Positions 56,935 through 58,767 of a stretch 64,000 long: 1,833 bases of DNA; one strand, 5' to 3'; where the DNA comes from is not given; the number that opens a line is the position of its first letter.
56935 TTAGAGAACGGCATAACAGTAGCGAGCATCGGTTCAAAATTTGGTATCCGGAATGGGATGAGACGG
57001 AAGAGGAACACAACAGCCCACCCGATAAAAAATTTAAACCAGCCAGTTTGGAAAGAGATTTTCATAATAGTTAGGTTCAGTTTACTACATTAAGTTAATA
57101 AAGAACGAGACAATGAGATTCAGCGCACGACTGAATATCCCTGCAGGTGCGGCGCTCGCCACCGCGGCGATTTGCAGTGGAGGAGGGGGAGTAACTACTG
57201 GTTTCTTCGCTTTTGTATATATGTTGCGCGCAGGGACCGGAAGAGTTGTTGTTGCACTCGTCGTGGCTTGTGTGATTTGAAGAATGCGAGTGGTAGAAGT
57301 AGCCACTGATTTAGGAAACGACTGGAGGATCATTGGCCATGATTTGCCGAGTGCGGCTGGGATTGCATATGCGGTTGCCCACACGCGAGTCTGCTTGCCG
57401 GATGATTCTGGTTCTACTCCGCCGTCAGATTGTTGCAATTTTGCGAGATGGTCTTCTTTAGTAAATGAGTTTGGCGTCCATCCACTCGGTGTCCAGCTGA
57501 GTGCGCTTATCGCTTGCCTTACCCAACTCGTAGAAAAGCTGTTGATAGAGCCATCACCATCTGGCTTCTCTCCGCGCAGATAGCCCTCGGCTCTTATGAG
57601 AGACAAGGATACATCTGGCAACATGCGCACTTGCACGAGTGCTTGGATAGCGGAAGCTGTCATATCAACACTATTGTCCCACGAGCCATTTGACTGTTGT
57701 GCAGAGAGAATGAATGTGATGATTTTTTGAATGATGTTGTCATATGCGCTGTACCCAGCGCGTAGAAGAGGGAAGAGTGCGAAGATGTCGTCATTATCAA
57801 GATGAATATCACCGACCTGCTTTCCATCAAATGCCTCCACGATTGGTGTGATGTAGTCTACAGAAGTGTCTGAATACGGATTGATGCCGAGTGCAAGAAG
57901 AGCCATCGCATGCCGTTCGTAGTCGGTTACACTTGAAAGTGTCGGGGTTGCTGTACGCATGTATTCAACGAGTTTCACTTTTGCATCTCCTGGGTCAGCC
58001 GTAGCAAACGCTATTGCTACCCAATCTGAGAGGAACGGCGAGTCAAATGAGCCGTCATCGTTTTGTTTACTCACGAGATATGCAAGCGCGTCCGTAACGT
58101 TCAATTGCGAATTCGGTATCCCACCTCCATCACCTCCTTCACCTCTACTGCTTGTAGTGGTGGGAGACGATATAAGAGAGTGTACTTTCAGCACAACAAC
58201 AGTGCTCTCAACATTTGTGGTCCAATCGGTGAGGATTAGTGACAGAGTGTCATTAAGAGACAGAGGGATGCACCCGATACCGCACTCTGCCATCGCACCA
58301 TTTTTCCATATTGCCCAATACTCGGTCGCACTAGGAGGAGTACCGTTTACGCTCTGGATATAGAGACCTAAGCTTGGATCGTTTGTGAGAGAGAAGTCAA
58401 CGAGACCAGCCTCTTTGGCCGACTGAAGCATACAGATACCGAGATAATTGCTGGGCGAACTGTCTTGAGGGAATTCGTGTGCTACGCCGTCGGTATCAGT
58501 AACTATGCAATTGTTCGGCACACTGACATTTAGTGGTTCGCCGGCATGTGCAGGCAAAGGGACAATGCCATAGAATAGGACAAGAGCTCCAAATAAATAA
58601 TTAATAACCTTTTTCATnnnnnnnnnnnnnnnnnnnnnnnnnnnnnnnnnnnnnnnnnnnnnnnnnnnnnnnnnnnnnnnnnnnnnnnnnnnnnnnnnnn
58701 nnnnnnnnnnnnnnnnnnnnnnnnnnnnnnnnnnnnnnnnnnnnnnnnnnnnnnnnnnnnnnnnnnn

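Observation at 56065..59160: Cobalamin-riboswitch-like leader controlling a split transcobalamin-like B12 scavenging operon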

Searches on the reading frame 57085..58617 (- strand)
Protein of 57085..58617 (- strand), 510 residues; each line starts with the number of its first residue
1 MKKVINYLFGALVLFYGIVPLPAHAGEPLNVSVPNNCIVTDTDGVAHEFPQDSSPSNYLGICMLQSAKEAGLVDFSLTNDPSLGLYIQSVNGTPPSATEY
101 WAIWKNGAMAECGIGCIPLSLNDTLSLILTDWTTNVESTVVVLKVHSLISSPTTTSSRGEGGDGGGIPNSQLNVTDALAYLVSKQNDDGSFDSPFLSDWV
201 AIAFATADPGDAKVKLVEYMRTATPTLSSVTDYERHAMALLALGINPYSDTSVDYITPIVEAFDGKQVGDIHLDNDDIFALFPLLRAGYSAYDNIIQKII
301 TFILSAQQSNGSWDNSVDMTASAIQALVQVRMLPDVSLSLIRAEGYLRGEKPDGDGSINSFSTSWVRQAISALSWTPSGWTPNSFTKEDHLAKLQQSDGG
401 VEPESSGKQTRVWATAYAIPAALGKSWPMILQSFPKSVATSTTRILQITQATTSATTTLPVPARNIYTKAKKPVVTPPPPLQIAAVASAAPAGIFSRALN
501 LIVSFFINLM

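Call 5: search_protein_families(library=pfam, proteins=[window:57085-58617:-], max_evalue=1)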
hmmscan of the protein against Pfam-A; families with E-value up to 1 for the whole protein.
window:57085-58617:- (510 aa): 2 families
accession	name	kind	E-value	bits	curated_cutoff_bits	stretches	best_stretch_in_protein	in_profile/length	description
PF14478.12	DUF4430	-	0.0011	19.7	23.8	1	80-126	24-67/72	Domain of unknown function (DUF4430)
PF07678.20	TED_complement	-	0.0037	16.9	22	0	169-194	111-136/312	A-macroglobulin TED domain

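Call 10: find_homologous_proteins(query=window:57085-58617:-)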
Query window:57085-58617:- (510 aa): 800 proteins with E <= 0.001 among 8000 candidates; the best 120 are listed.
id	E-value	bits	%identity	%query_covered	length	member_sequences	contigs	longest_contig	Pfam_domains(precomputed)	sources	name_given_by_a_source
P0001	0.0e+0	1140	100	100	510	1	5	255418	-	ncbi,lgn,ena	-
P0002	3.8e-244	829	74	100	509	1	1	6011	PF14478.13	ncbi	-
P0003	3.6e-236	803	72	100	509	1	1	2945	-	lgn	-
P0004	2.7e-234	796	73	100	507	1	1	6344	PF14478.13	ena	-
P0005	1.4e-233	794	71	100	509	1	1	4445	PF14478.13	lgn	-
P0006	9.0e-233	791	72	100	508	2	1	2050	PF14478.13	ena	-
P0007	1.2e-230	784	71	99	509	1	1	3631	-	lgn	-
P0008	8.3e-230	782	70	100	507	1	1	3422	-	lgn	-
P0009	6.0e-226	769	70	100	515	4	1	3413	-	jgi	-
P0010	3.5e-222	756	69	100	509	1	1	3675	-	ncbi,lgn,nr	ncbi:hypothetical protein HY412_01835 [Candidatus Kaiserbacteria bacterium]|nr:hypothetical protein 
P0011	4.0e-220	750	68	100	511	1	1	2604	PF14478.13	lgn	-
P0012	2.1e-217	741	67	100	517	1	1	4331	PF14478.13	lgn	-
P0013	1.4e-215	735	66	100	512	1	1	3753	-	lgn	-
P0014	2.3e-208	711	66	100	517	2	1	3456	-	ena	-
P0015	1.7e-207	708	64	100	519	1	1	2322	PF14478.13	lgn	-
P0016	5.5e-205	700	64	96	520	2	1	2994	PF14478.13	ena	-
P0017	3.7e-204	697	63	100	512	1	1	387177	PF14478.13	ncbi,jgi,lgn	ncbi:MAG: DUF4430 domain-containing protein [Candidatus Paceibacterota bacterium]|jgi:hypothetical p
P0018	1.4e-202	692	68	94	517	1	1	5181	PF14478.13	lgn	-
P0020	1.5e-192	659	61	100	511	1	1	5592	PF14478.13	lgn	-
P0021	1.7e-191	655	63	100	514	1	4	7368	PF14478.13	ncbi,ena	-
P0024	3.8e-174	598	58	100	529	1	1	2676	PF13243.13,PF01122.26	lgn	-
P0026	1.4e-173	596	58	99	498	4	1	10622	PF13243.13,PF14478.13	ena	-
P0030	4.3e-155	535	59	85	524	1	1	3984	PF14478.13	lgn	-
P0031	3.0e-147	509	48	80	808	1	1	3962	PF13243.13,PF14478.13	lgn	-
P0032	6.3e-139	482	50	80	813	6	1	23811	PF16403.12,PF14478.13,PF01122.26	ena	-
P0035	2.7e-132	460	48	83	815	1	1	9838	PF02494.23,PF13243.13,PF14478.13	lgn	-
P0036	4.6e-130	453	45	80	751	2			PF17963.8,PF17892.8,PF13243.13,PF14478.13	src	-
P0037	5.5e-130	452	47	80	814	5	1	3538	PF02494.23,PF13243.13,PF14478.13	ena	-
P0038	1.0e-129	451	47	80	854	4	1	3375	PF02494.23,PF13243.13,PF14478.13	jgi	jgi:hypothetical protein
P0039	1.2e-129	451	50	82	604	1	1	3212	PF13243.13,PF14478.13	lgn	-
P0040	4.9e-129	449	47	85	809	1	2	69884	PF02494.23,PF13243.13,PF14478.13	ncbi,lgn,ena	-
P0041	2.8e-127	443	51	85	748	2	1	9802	PF02494.23,PF13243.13,PF14478.13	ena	-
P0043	1.3e-124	435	44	92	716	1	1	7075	PF13243.13,PF14478.13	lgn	-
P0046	4.8e-122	426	53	80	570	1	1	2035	PF13243.13,PF14478.13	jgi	-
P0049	1.8e-121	424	44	99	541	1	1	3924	PF14478.13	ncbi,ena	-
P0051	4.3e-121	423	47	94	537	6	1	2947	PF13243.13,PF01122.26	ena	-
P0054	4.0e-120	420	46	90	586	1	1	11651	PF13243.13,PF14478.13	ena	-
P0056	1.2e-119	418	49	81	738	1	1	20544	PF02494.23,PF13243.13,PF14478.13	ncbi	-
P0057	1.6e-119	418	47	81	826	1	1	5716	PF17963.8,PF17892.8,PF13243.13,PF14478.13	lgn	-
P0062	8.6e-119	415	59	67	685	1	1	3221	PF13243.13,PF14478.13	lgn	-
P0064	1.7e-117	411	45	82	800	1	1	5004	PF07523.19,PF13243.13,PF14478.13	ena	-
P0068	8.0e-117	409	44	94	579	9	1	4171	PF13243.13,PF14478.13,PF01122.26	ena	-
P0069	1.6e-114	401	49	80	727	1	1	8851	PF02494.23,PF14478.13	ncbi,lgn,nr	ncbi:HYR domain-containing protein [Candidatus Kaiserbacteria bacterium]|nr:HYR domain-containing pr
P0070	1.1e-113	399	46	87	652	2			PF13243.13,PF14478.13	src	-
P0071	1.3e-113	398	47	82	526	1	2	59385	PF13243.13,PF14478.13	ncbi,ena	-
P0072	1.5e-113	398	47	92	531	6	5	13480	PF01122.26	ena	-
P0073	2.5e-112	394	44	94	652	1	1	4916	PF14478.13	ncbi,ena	-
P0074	6.0e-112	393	43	87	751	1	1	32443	PF14478.13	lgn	-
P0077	1.7e-110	388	48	84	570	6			PF13243.13,PF14478.13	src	-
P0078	3.5e-110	387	64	54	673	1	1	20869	PF14478.13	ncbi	-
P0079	3.5e-110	387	45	93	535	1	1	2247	PF13243.13,PF14478.13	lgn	-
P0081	9.8e-110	386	42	80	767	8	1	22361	PF13243.13,PF14478.13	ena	-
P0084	2.8e-109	384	42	96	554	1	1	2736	PF14478.13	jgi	-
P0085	4.7e-109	383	45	92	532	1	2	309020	PF13243.13,PF14478.13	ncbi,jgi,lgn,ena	-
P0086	4.8e-109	383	45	85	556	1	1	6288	PF14478.13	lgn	-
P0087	4.9e-109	383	44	93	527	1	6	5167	PF14478.13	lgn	-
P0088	6.6e-109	383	65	53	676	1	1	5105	PF13243.13,PF14478.13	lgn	-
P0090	1.3e-108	382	47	85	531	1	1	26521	PF13243.13,PF14478.13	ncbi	-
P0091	2.2e-108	381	48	80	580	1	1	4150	PF13243.13,PF14478.13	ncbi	-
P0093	2.9e-108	381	42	91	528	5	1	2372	PF14478.13,PF01122.26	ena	-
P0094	3.6e-108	380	47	87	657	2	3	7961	PF13243.13,PF14478.13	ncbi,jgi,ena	ncbi:MAG TPA: DUF4430 domain-containing protein [Candidatus Paceibacterota bacterium]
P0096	6.2e-108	380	45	85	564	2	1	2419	PF13243.13,PF14478.13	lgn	-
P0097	7.2e-108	379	56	67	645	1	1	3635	PF13243.13,PF14478.13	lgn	-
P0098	7.2e-108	379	55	66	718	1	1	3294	PF01122.26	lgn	-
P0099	8.1e-108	379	42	82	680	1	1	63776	PF13243.13,PF14478.13,PF01122.26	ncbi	-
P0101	1.4e-107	379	60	58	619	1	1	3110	PF13243.13,PF14478.13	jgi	jgi:hypothetical protein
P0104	2.3e-107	378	44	87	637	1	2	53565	PF13243.13,PF01122.26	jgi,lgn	-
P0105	2.7e-107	378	48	80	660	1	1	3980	PF14478.13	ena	-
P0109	5.7e-107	377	37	91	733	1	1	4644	PF13243.13,PF14478.13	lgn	-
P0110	6.2e-107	376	46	79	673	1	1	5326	PF13243.13,PF14478.13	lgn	-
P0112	1.3e-106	375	44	89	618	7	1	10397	PF13243.13,PF01122.26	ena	-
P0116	1.9e-106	375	44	91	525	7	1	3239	PF01122.26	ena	-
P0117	2.6e-106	374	53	67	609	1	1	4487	PF13243.13,PF01122.26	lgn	-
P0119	3.7e-106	374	57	57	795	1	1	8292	PF14478.13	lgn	-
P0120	1.0e-105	372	46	81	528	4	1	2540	PF14478.13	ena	-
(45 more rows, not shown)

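Call 11: search_solved_structures(query=window:57085-58617:-, max_evalue=10, show_alignments=2)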
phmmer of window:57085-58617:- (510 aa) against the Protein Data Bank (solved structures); distinct sequences matched with E-value up to 10: 1.
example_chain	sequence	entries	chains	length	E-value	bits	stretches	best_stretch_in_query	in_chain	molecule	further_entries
7sjy_A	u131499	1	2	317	0.56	12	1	137-201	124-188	Anti-sigma-I factor RsgI9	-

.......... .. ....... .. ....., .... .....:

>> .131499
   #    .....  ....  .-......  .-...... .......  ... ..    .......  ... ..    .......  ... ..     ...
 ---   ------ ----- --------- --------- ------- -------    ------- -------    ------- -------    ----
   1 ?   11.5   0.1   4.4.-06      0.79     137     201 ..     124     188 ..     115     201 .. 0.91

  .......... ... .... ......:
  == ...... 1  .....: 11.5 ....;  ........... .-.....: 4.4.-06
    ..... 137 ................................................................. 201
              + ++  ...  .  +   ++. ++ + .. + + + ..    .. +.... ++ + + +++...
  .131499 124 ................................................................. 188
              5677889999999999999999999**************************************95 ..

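Call 15: search_solved_structures(query=A1, max_evalue=10, show_alignments=3)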
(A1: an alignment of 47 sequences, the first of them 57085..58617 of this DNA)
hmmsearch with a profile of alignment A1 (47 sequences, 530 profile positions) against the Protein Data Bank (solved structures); distinct sequences matched with E-value up to 10: 34.
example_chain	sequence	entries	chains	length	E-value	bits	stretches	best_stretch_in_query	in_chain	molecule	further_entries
1gsz_A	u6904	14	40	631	9.1e-06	27.5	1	284-355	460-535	SQUALENE--HOPENE CYCLASE | SQUALENE-HOPENE CYCLASE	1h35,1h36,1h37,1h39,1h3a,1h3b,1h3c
2sqc_A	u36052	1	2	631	1.2e-05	27.2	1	284-355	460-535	SQUALENE-HOPENE CYCLASE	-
3sqc_A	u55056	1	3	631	1.2e-05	27.2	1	284-355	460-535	SQUALENE--HOPENE CYCLASE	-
7xq4_A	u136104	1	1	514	4.1e-05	25.4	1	313-418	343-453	SQHop_cyclase_C domain-containing protein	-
7xqz_A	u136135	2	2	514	4.1e-05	25.4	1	313-418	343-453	SQHop_cyclase_C domain-containing protein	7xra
7xr7_A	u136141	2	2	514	4.2e-05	25.3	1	313-418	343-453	SQHop_cyclase_C domain-containing protein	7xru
8zg5_A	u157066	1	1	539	4.4e-05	25.3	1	313-418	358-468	Squalene cyclase C-terminal domain-containing protein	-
8zg0_A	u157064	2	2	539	4.6e-05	25.2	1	313-418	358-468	Squalene cyclase C-terminal domain-containing protein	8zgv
8zg1_A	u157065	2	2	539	4.6e-05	25.2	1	313-418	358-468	Squalene cyclase C-terminal domain-containing protein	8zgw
6vpt_A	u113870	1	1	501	9.3e-05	24.2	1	283-345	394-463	Cyclase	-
1w6k_A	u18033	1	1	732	0.00017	23.3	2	314-399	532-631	LANOSTEROL SYNTHASE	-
1w6j_A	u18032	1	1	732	0.0002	23.1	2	314-399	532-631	LANOSTEROL SYNTHASE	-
7xkx_A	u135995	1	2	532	0.0007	21.3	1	293-354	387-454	SQHop_cyclase_C domain-containing protein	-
3u7z_A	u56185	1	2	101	0.0034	19.1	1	78-127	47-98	putative metal binding protein RUMGNA_00854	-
4kki_A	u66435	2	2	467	0.0066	18.1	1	52-126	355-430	Transcobalamin-1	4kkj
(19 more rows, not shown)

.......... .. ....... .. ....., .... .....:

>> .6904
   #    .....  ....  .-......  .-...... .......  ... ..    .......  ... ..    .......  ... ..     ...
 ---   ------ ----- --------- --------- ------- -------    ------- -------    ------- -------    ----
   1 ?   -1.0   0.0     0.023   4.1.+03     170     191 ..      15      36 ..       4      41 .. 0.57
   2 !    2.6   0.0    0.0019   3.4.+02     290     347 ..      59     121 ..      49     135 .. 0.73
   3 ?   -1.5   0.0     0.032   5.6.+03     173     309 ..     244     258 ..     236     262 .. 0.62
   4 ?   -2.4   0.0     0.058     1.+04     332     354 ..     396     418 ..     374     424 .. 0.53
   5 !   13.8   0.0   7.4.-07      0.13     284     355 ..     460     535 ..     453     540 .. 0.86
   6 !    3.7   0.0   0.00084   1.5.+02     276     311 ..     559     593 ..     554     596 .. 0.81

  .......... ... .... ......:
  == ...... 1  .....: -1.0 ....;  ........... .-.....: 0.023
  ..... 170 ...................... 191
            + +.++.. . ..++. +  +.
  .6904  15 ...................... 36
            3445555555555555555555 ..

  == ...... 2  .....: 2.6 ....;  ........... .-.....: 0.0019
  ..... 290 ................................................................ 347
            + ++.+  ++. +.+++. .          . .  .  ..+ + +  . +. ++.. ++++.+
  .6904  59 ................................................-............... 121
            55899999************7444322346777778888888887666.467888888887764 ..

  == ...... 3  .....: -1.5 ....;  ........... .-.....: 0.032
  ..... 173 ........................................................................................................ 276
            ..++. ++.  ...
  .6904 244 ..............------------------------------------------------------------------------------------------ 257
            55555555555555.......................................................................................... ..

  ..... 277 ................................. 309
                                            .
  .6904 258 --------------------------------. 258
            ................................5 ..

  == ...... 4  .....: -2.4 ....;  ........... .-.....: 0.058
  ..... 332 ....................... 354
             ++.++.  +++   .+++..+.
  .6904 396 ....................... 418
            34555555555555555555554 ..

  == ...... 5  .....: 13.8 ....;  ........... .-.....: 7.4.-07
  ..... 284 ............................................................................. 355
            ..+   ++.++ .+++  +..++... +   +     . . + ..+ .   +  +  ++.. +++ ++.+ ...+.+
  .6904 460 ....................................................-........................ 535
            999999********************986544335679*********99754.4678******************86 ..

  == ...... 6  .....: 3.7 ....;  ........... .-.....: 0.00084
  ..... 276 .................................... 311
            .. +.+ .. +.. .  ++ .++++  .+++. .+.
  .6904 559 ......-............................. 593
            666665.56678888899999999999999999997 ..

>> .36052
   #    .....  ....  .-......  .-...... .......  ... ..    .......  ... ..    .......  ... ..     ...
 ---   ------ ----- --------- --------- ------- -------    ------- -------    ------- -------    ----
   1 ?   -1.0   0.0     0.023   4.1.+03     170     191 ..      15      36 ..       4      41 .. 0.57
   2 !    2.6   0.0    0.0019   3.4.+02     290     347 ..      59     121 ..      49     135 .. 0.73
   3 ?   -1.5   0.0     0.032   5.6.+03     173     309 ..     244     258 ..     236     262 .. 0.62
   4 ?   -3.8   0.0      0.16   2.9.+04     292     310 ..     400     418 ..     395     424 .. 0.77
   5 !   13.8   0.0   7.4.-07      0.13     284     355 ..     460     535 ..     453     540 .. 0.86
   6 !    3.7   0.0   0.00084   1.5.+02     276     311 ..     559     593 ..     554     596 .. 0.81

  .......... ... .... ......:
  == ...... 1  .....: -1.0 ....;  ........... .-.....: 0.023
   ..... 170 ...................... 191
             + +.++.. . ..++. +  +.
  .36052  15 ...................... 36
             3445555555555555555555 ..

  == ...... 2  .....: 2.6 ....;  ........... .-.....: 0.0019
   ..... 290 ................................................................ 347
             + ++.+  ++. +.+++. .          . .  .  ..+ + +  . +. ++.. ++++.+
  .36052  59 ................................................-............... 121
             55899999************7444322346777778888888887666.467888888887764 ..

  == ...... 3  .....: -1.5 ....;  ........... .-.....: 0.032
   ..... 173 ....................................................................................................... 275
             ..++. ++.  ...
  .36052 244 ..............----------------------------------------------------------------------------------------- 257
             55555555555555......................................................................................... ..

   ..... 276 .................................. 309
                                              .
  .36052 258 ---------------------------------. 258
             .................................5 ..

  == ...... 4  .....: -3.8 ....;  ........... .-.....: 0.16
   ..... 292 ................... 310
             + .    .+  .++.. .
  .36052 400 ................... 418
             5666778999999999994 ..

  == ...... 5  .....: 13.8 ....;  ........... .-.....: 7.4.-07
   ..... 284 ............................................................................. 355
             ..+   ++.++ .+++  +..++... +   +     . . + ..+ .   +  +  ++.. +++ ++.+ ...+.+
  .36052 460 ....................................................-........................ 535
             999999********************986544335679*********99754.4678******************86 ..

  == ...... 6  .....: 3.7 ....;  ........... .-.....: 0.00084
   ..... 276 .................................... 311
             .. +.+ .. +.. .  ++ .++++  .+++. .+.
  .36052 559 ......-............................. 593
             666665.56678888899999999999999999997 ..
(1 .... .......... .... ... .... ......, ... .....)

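Call 18: find_encoding_contigs(protein=P0017, flank=6000, max_places=3)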
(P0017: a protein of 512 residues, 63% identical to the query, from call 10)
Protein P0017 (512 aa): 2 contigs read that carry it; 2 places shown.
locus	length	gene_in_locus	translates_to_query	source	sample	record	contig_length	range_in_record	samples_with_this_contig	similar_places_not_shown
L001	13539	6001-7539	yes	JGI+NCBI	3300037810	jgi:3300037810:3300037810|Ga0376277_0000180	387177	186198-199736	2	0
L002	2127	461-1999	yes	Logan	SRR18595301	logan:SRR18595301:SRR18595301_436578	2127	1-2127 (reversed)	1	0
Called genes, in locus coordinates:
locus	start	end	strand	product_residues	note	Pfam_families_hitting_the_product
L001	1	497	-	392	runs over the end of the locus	PF00814:TsaD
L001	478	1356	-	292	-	PF02272:DHHA1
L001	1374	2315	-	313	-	PF10672:Methyltrans_SAM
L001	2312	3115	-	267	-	PF08032:SpoU_sub_bind, PF00588:SpoU_methylase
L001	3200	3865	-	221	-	-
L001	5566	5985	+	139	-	PF14478:DUF4430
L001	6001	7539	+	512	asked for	PF14478:DUF4430 (weak)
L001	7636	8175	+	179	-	PF07155:ECF-ribofla_trS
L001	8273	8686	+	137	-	-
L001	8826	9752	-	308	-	PF00890:FAD_binding_2 (weak), PF01134:GIDA (weak), PF01266:DAO (faint), PF01494:FAD_binding_3 (faint), PF07992:Pyr_redox_2, PF12831:FAD_oxidored, PF13738:Pyr_redox_3, PF00070:Pyr_redox, +3 more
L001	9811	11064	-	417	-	PF00091:Tubulin, PF12327:FtsZ_C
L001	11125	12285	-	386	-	PF11104:PilM_2 (faint), PF02491:SHS2_FTSA, PF14450:FtsA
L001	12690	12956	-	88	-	-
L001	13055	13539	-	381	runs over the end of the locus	PF03129:HGTP_anticodon (weak)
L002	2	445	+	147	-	?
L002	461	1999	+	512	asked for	PF14478:DUF4430 (weak)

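Call 19: find_encoding_contigs(protein=P0085, flank=6000, max_places=3)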
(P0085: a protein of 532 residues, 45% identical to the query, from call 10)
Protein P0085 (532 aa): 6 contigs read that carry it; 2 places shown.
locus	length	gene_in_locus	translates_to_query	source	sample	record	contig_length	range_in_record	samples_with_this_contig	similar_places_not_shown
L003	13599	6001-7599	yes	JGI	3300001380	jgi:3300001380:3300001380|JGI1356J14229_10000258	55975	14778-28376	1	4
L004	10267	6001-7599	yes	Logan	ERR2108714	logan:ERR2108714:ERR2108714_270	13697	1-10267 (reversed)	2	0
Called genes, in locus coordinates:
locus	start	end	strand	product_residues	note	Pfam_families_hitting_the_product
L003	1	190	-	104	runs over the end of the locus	PF00293:NUDIX (weak)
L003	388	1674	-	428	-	PF01225:Mur_ligase, PF08245:Mur_ligase_M, PF02875:Mur_ligase_C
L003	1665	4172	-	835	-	PF26299:MurL_N, PF26298:MurL_epimerase_C, PF08245:Mur_ligase_M, PF02875:Mur_ligase_C (weak)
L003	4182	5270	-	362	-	PF00155:Aminotran_1_2, PF01041:DegT_DnrJ_EryC1, PF01276:OKR_DC_1 (faint)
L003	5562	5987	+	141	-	PF14478:DUF4430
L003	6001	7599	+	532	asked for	PF14478:DUF4430, PF13243:SQHop_cyclase_C (weak)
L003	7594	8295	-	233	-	PF01996:F420_ligase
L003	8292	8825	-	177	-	PF00186:DHFR_1, PF01872:RibD_C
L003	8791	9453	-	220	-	PF02592:Vut_1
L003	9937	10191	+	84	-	-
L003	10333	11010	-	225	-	PF00551:Formyl_trans_N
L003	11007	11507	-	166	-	PF13302:Acetyltransf_3, PF00583:Acetyltransf_1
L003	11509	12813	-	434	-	PF00275:EPSP_synthase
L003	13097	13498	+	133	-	PF02675:AdoMet_dc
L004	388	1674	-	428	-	PF01225:Mur_ligase, PF08245:Mur_ligase_M, PF02875:Mur_ligase_C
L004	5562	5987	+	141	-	PF14478:DUF4430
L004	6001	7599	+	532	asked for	PF14478:DUF4430, PF13243:SQHop_cyclase_C (weak)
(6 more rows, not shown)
